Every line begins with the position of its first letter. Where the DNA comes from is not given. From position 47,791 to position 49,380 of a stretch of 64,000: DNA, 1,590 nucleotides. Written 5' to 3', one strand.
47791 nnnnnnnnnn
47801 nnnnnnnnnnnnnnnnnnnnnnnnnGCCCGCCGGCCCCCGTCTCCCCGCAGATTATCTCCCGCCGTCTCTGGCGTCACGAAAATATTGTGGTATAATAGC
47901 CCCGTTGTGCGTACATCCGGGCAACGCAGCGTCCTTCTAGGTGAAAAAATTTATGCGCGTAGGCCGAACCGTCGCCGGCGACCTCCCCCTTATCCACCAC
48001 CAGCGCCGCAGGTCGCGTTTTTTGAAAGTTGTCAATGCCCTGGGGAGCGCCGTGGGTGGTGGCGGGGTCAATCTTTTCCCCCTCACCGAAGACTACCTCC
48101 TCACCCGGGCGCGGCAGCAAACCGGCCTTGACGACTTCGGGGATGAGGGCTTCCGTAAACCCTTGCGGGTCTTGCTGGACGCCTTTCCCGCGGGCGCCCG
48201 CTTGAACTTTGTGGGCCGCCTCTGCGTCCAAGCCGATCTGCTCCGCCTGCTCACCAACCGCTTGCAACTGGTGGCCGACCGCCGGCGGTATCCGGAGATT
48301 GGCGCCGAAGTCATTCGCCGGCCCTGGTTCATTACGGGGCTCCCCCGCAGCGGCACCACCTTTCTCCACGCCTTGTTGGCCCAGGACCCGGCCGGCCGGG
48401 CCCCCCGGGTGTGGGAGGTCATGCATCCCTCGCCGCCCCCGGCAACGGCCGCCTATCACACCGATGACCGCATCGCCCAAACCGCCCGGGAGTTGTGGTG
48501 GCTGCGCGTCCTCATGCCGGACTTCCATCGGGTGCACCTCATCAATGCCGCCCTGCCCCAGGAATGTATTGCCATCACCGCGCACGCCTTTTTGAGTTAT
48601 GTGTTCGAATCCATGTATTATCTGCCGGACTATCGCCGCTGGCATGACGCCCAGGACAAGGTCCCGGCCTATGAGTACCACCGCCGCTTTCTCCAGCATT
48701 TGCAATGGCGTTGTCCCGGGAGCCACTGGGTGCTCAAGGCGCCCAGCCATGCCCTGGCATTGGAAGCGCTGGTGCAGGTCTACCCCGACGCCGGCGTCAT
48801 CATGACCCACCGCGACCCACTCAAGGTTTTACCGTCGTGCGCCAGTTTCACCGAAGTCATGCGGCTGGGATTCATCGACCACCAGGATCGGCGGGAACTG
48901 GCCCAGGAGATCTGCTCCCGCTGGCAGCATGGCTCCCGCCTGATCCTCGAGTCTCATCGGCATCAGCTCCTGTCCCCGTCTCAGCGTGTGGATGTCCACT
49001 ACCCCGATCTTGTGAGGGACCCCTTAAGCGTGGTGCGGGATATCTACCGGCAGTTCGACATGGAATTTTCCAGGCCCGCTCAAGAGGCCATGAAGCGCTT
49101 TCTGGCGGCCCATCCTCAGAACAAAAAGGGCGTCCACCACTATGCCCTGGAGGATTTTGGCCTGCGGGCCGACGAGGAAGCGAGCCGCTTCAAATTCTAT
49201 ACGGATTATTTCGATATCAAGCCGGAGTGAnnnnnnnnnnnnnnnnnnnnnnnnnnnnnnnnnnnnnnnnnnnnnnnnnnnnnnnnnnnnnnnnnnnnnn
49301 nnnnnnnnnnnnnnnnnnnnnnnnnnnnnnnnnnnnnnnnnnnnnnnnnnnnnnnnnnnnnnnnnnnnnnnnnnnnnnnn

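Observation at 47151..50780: cysC - sulfotransferase - flippase-like membrane protein - thioesterase cluster (candidate sulfated lipid/glycoconjugate pathway)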

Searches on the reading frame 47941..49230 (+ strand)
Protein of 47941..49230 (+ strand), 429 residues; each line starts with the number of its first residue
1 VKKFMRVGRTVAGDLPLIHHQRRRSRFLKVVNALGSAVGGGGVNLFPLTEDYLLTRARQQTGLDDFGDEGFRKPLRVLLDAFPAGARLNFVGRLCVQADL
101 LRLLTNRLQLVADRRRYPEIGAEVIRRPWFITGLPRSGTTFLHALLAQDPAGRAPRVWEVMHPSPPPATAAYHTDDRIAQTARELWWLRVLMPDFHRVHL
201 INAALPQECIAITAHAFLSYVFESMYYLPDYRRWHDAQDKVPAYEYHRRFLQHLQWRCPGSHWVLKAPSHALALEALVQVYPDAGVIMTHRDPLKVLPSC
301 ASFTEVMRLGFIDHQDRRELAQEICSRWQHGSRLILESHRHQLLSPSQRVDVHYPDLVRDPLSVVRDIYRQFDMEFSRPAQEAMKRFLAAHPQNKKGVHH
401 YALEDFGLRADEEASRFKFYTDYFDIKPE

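Call 3: search_protein_families(library=pfam, proteins=[window:47941-49230:+], max_evalue=0.01)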
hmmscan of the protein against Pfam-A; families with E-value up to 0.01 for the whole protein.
window:47941-49230:+ (429 aa): 3 families
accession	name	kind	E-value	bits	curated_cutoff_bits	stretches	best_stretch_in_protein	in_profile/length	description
PF13469.12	Sulfotransfer_3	-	1.9e-41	143.2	27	1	128-377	1-215/216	Sulfotransferase family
PF17784.7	Sulfotransfer_4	-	4.9e-05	23.7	22.8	1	230-308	39-115/215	Sulfotransferase domain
PF00685.33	Sulfotransfer_1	-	0.00015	21.7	22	1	129-385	4-189/255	Sulfotransferase domain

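Call 4: search_protein_families(library=ncbifam, proteins=[window:47941-49230:+], max_evalue=0.01)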
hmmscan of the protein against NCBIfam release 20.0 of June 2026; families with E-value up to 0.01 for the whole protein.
window:47941-49230:+ (429 aa): 1 family
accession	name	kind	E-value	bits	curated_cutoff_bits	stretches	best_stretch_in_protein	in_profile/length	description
NF052394.1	NodProtNoeE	equivalog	0.00013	20.8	500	0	130-155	12-37/387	nodulation protein NoeE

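Call 10: find_homologous_proteins(query=window:47941-49230:+)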
Query window:47941-49230:+ (429 aa): 3850 proteins with E <= 0.001 among 8000 candidates; the best 120 are listed.
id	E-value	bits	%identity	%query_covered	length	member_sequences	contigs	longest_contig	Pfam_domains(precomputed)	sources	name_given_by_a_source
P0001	2.4e-277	938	100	94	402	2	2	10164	PF13469.13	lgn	-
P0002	4.3e-193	660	77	88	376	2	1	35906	PF13469.13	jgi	-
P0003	1.7e-173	596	63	95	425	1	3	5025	PF13469.13,PF00685.34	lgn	-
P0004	1.6e-172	592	64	95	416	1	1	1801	PF13469.13,PF00685.34,PF17784.8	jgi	jgi:hypothetical protein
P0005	2.1e-172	592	64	95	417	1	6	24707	PF13469.13,PF00685.34,PF17784.8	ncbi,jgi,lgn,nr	ncbi:MAG: sulfotransferase [Deltaproteobacteria bacterium]|nr:sulfotransferase [Deltaproteobacteria 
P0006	6.4e-172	590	64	95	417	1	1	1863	PF13469.13,PF00685.34,PF17784.8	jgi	-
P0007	6.9e-172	590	65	95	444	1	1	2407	PF13469.13,PF00685.34,PF17784.8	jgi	jgi:hypothetical protein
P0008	1.0e-171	590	64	95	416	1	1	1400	PF13469.13,PF00685.34,PF17784.8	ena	-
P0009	1.1e-171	590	64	95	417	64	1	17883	PF13469.13,PF00685.34,PF17784.8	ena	-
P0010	2.5e-171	588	64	95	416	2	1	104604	PF13469.13,PF00685.34,PF17784.8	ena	-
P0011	2.2e-170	585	63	95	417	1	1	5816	PF13469.13,PF00685.34,PF17784.8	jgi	jgi:hypothetical protein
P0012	3.8e-170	584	62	95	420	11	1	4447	PF13469.13,PF00685.34,PF17784.8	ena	-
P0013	5.4e-170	584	64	95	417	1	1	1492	PF13469.13,PF00685.34,PF17784.8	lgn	-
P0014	2.2e-169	582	62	95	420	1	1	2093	PF13469.13,PF00685.34,PF17784.8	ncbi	-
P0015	3.6e-169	581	64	94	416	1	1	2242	PF13469.13,PF00685.34,PF17784.8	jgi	-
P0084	4.1e-161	555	61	94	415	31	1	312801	PF13469.13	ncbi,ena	-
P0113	5.8e-159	548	57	95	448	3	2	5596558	PF13469.13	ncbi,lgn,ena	-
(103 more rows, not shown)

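Call 13: find_encoding_contigs(protein=P0001, flank=10000, max_places=3)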
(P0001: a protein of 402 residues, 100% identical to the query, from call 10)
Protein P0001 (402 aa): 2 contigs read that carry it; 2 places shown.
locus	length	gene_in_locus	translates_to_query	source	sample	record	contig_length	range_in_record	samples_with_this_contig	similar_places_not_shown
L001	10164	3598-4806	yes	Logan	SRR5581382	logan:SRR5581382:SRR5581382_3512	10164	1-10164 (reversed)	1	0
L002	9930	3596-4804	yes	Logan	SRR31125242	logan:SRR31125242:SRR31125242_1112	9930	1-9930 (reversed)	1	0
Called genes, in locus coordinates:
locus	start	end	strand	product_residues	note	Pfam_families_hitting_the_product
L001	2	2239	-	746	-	?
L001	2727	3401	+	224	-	PF01583:APS_kinase, PF13671:AAA_33 (weak)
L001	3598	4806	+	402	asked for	PF13469:Sulfotransfer_3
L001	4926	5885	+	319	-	PF03706:LPG_synthase_TM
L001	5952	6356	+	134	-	PF22636:FlK, PF03061:4HBT (weak)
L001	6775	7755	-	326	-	PF13400:Tad, PF09977:Tad_C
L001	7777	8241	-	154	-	PF07811:TadE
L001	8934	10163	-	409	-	?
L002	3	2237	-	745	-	?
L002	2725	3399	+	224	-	PF01583:APS_kinase, PF13671:AAA_33 (weak)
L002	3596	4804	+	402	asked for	PF13469:Sulfotransfer_3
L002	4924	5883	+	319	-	PF03706:LPG_synthase_TM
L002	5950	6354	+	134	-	PF22636:FlK, PF03061:4HBT (weak)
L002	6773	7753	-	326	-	PF13400:Tad, PF09977:Tad_C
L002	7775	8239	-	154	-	PF07811:TadE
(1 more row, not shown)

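Call 14: find_related_loci(query=A1, collection=genome_contigs, flank=8000)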
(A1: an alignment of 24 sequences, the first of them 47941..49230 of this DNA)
Query A1 (429 aa) in genome_contigs; peptide patterns used: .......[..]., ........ (x = any residue, [..] = any of these).
600 stretches matched a pattern (row limit reached: there are more); 449 encode a relative of the query (tblastn E <= 1e-3); the best 80 are kept; 80 distinct loci.
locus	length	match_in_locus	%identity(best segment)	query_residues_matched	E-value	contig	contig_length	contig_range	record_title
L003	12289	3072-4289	64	24-429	3e-174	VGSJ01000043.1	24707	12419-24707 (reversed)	MAG: Deltaproteobacteria bacterium isolate K_DeepCast_150m_m2_098 K_DeepCast_150m_m2_098_Ga0194126_10003512, whole genom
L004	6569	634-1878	61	15-429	2e-171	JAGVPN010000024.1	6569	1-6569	MAG: Syntrophobacterales bacterium isolate DeMMO3_32 c_000000065504, whole genome shotgun sequence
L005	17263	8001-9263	59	8-429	2e-167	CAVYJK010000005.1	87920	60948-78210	MAG: uncultured delta proteobacterium isolate MFD01299.bin.2.17 genome assembly, contig: contig_108834, whole genome sho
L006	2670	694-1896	62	24-424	8e-178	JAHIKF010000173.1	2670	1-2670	MAG: Proteobacteria bacterium isolate KR13_N1.mb.39 KR13_N1.mb.39_k141_85484, whole genome shotgun sequence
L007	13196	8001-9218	61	24-429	1e-163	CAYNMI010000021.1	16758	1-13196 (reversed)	MAG TPA_asm: uncultured Desulfobacca sp. isolate binchicken_co151_70 genome assembly, contig: NODE_4897_length_16758_cov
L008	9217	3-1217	60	25-429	6e-162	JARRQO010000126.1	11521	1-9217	MAG: Deltaproteobacteria bacterium isolate Spart_204_MAG scaffold_9355, whole genome shotgun sequence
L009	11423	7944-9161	61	24-429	6e-165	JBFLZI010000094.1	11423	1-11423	MAG: Thermodesulfobacteriota bacterium isolate MAG107 MAG107_94, whole genome shotgun sequence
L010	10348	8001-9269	59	9-429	1e-160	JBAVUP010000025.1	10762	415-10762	MAG: Desulfobaccales bacterium isolate MFD02222_ilm_asm_bin18 k127_233804, whole genome shotgun sequence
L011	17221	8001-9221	59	23-429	7e-161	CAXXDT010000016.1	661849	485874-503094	MAG: uncultured Syntrophobacter sp. isolate 77c4d0fe-ff47-49b2-b771-50e4a4e8458d genome assembly, contig: contig_16, who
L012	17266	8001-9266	56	8-428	6e-159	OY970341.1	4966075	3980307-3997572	MAG: uncultured delta proteobacterium isolate MFD01231.bin.c.2 genome assembly, chromosome: 1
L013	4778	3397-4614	61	24-429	5e-161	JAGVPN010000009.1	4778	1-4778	MAG: Syntrophobacterales bacterium isolate DeMMO3_32 c_000000096151, whole genome shotgun sequence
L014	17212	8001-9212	59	25-429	8e-158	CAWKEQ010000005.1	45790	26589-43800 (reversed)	MAG: uncultured delta proteobacterium isolate MFD02416.bin.2.120 genome assembly, contig: contig_18920, whole genome sho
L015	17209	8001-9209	57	27-429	3e-157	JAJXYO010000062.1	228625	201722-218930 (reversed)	MAG: Deltaproteobacteria bacterium isolate BP6.bin89 NODE_55_length_228625_cov_7.882975, whole genome shotgun sequence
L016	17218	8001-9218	58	24-429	1e-157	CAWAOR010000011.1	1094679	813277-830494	MAG: uncultured delta proteobacterium isolate MFD02979.bin.1.141 genome assembly, contig: contig_27357, whole genome sho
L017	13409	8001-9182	62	31-424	4e-157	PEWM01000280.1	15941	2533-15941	MAG: Deltaproteobacteria bacterium CG07_land_8_20_14_0_80_60_11 CG07_land_8_20_14_0.80_scaffold_1838_c, whole genome sho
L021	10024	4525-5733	58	27-429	4e-154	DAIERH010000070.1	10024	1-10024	MAG TPA_asm: Geobacter sp. isolate clean1203 NODE_70_length_10024_cov_2.906706, whole genome shotgun sequence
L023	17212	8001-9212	56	26-429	4e-153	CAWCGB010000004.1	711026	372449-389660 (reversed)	MAG: uncultured delta proteobacterium isolate MFD01231.bin.2.77 genome assembly, contig: contig_17465, whole genome shot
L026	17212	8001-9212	56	26-429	2e-151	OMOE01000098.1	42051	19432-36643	Syntrophobacter sp. SbD1 strain Peat soil MAG SbD1 genome assembly, contig: SBDP1_Contig_22, whole genome shotgun sequen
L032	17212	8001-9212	55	26-429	4e-148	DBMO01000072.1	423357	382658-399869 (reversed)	MAG TPA_asm: Desulfarculales bacterium UBA696 UBA696_contig_68, whole genome shotgun sequence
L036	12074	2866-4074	59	25-429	2e-147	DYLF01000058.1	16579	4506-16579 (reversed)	MAG TPA_asm: Desulfobacca acetoxidans isolate SulCav_AS07-7_57_18 SulCav_AS07_7_3467_length_16579_cov_9_634834, whole ge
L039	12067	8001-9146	58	48-429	5e-147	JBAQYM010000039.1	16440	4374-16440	MAG: Syntrophobacteraceae bacterium isolate MFD12011_ilm_asm_bin22 k127_44357, whole genome shotgun sequence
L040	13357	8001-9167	54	41-429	2e-146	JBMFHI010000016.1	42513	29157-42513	MAG: Syntrophobacteraceae bacterium isolate KM4311-20 NODE_16_length_42513_cov_4.160854, whole genome shotgun sequence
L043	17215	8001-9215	56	25-429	5e-146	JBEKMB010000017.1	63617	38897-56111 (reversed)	MAG: Syntrophobacteraceae bacterium isolate SPRUCE 384 SPRUCE_384_17, whole genome shotgun sequence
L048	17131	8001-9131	54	53-429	7e-138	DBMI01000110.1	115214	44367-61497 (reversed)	MAG TPA_asm: Desulfarculales bacterium UBA702 UBA702_contig_1306, whole genome shotgun sequence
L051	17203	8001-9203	48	28-429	1e-118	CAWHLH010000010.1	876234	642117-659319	MAG: uncultured Gammaproteobacteria bacterium isolate MFD02923.bin.1.29 genome assembly, contig: contig_6058, whole geno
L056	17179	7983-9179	42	23-424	6e-106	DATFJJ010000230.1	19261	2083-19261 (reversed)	MAG TPA_asm: Wenzhouxiangellaceae bacterium isolate SMAG_U9141 k141_471893, whole genome shotgun sequence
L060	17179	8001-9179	43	24-425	2e-100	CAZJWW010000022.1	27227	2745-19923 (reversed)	MAG TPA_asm: uncultured Gammaproteobacteria bacterium isolate SRP065251_co1_30 genome assembly, contig: NODE_1145_length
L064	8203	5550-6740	42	29-426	3e-99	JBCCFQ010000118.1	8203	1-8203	MAG: Pseudomonadota bacterium isolate P01_B01_bin.22 k141_1401769_length_8203_cov_7.0000, whole genome shotgun sequence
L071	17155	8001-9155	43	45-429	1e-96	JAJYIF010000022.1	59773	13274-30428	MAG: Nitrospirae bacterium isolate DBS2-1.bin112 NODE_826_length_59773_cov_3.105388, whole genome shotgun sequence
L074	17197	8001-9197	45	29-429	7e-96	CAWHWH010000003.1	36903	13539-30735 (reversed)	MAG: uncultured proteobacterium isolate MFD06714.bin.1.140 genome assembly, contig: contig_111313, whole genome shotgun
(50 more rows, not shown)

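Call 16: find_encoding_contigs(protein=P0113, flank=10000, max_places=2)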
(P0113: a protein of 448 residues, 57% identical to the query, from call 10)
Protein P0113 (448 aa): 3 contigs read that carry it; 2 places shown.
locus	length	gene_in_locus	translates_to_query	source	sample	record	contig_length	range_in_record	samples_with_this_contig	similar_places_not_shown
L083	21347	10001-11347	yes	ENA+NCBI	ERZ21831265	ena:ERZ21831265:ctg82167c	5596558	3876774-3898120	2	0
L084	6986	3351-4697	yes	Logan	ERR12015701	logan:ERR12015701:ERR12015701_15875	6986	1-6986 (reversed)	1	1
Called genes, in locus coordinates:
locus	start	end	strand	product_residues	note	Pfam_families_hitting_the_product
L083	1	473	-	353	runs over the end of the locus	PF02504:FA_synthesis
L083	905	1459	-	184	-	PF02620:YceD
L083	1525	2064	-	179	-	-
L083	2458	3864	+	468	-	PF00749:tRNA-synt_1c, PF19269:Anticodon_2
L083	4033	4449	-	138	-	-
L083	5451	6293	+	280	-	-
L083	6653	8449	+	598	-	PF00009:GTP_EFTU, PF03144:GTP_EFTU_D2, PF00679:EFG_C, PF06421:LepA_C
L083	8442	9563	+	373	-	PF04055:Radical_SAM, PF06969:HemN_C (weak)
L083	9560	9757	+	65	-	-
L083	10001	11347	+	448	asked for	PF13469:Sulfotransfer_3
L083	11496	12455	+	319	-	PF03706:LPG_synthase_TM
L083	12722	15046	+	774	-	PF20245:DUF6600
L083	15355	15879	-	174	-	PF00160:Pro_isomerase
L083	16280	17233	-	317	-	PF28239:Npun_R2479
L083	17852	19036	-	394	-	PF25371:DUF7884, PF02353:CMAS, PF13489:Methyltransf_23, PF13847:Methyltransf_31 (weak), PF08241:Methyltransf_11, PF08242:Methyltransf_12, PF13649:Methyltransf_25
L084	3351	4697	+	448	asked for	PF13469:Sulfotransfer_3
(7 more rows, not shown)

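Call 17: find_encoding_contigs(protein=P0084, flank=10000, max_places=2)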
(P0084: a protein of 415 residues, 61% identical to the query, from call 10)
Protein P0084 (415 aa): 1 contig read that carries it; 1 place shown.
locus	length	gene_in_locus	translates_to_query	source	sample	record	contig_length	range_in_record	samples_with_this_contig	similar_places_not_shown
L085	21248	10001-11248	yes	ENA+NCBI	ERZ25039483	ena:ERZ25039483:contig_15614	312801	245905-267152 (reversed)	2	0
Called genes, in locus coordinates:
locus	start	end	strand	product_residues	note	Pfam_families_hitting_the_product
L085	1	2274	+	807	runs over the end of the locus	PF13757:VIT_2, PF08487:VIT, PF05762:VWA_CoxE (faint), PF00092:VWA, PF13519:VWA_2, PF13768:VWA_3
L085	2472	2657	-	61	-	-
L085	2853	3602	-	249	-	-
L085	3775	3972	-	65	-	-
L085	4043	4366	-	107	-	PF12675:DUF3795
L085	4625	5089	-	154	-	PF01741:MscL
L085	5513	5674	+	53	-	-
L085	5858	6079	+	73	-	PF00301:Rubredoxin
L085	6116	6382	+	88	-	-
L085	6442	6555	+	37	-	PF21349:RUBY_RBDX (weak)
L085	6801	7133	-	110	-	PF00085:Thioredoxin (faint), PF00578:AhpC-TSA, PF08534:Redoxin, PF13905:Thioredoxin_8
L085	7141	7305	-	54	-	-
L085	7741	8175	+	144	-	-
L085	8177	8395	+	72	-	PF07885:Ion_trans_2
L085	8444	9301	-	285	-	PF00730:HhH-GPD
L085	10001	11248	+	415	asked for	PF13469:Sulfotransfer_3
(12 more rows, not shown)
